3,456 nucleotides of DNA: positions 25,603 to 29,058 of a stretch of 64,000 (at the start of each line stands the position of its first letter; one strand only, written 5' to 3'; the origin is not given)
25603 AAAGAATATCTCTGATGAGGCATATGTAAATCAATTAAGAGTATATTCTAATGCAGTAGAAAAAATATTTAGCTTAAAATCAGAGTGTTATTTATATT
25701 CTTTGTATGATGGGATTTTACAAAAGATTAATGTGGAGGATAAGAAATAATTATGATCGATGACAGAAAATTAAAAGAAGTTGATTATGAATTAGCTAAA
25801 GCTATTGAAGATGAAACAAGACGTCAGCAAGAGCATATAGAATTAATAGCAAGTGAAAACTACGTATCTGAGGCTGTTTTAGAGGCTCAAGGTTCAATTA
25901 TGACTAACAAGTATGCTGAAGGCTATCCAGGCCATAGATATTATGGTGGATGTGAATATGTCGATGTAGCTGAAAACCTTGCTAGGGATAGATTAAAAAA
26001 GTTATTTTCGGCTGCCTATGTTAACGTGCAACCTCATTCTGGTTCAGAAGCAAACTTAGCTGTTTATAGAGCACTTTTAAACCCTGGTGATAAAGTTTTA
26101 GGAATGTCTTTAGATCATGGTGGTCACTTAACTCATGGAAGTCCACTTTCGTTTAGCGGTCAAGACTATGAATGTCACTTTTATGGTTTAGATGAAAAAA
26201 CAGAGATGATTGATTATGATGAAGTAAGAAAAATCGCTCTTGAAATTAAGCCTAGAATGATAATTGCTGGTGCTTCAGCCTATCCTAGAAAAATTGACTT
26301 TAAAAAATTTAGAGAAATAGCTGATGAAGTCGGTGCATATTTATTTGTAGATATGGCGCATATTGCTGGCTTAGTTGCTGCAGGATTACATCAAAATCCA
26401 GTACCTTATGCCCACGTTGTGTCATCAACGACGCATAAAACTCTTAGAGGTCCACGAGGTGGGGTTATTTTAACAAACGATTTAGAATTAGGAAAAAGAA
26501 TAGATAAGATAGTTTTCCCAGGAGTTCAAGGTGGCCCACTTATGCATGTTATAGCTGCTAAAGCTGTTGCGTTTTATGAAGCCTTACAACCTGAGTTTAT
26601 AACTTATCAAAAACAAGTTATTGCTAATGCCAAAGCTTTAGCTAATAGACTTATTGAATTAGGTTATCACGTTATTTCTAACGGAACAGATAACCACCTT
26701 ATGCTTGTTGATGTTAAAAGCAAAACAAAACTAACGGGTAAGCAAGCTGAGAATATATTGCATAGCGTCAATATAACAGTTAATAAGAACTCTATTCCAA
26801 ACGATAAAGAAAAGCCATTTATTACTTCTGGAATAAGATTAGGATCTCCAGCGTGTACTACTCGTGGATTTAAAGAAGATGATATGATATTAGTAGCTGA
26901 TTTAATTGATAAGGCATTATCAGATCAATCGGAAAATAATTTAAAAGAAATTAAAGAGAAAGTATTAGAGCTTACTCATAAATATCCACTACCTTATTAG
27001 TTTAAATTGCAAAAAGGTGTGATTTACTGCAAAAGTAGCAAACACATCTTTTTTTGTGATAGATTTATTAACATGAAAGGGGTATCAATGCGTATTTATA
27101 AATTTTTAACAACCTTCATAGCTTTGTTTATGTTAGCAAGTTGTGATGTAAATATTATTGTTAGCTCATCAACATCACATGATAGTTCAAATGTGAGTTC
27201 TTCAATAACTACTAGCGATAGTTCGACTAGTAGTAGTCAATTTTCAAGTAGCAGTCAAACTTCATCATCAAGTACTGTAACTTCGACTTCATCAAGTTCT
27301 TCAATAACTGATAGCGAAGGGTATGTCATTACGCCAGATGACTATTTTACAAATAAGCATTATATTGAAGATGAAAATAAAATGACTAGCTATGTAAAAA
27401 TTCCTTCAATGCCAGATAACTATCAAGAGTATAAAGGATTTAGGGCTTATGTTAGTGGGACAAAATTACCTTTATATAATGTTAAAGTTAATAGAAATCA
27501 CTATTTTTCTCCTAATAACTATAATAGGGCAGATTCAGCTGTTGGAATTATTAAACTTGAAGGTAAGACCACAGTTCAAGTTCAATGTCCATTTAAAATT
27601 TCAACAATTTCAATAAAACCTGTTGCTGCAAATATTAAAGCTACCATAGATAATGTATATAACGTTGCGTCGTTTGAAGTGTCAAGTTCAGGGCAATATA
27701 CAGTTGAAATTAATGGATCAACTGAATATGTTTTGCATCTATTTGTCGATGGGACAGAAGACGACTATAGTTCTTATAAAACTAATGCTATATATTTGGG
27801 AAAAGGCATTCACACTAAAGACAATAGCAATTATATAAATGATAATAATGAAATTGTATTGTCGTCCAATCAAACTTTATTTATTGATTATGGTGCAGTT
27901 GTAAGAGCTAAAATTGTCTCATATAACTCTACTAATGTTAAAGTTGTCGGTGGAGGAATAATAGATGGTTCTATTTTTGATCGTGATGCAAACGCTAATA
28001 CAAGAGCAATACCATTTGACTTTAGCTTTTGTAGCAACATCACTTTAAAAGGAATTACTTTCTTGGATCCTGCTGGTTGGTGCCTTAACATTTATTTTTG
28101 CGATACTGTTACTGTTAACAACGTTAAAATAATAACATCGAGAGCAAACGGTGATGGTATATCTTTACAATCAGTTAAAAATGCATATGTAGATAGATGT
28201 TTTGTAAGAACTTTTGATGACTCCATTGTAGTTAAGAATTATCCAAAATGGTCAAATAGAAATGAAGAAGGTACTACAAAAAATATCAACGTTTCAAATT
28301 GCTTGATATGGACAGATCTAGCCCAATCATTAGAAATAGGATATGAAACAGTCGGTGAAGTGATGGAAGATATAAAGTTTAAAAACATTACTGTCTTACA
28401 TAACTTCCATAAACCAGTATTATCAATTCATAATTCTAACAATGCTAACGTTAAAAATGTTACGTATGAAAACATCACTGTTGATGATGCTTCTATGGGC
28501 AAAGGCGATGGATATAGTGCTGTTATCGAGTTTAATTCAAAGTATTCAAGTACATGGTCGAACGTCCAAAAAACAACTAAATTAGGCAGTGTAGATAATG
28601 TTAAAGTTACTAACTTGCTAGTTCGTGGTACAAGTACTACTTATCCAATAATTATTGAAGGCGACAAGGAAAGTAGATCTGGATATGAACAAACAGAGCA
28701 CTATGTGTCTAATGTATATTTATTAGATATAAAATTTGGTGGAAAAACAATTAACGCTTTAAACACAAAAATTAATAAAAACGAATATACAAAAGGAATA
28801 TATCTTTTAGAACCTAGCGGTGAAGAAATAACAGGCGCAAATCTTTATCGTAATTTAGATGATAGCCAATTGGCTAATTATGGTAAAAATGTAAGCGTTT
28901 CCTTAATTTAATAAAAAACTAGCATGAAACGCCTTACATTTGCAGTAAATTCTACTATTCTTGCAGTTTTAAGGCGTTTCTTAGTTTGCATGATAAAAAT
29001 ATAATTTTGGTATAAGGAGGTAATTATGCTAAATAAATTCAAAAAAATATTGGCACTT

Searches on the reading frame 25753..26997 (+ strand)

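Call 71: search_protein_families(library=pfam, proteins=[window:25753-26997:+])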
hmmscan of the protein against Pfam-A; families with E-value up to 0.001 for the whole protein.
window:25753-26997:+ (415 aa): 3 families
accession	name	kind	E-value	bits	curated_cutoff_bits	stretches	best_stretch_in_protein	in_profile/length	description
PF00464.25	SHMT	-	1e-171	571.4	27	1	7-385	1-399/399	Serine hydroxymethyltransferase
PF00155.27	Aminotran_1_2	-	3.5e-08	33.5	19.7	1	76-350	46-337/361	Aminotransferase class I and II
PF01041.23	DegT_DnrJ_EryC1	-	3.7e-06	26.8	19.8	1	136-259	83-204/360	DegT/DnrJ/EryC1/StrS aminotransferase family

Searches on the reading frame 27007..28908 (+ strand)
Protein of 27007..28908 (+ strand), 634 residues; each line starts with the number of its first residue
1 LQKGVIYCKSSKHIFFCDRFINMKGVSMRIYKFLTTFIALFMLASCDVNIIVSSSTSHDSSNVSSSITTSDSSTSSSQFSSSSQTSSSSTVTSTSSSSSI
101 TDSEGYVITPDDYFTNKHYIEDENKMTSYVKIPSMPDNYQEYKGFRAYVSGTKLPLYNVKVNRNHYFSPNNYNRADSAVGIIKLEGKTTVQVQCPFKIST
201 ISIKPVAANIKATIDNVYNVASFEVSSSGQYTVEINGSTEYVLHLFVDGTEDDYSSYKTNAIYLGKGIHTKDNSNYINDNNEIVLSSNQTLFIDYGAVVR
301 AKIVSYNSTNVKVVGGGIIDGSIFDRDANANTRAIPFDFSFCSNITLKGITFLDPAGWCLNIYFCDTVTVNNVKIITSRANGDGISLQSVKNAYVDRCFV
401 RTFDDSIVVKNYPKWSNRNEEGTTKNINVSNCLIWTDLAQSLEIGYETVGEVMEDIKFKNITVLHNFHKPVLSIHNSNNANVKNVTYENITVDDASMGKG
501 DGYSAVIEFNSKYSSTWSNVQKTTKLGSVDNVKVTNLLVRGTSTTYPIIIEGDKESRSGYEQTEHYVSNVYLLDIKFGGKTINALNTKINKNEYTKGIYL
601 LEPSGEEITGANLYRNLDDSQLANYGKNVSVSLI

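Call 71: search_protein_families(library=pfam, proteins=[window:27007-28908:+])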
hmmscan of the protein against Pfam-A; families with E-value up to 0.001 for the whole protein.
window:27007-28908:+ (634 aa): 1 family
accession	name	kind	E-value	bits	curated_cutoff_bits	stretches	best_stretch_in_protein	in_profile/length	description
PF00295.23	Glyco_hydro_28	-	1.9e-09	37.6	22.9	1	278-496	28-244/324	Glycosyl hydrolases family 28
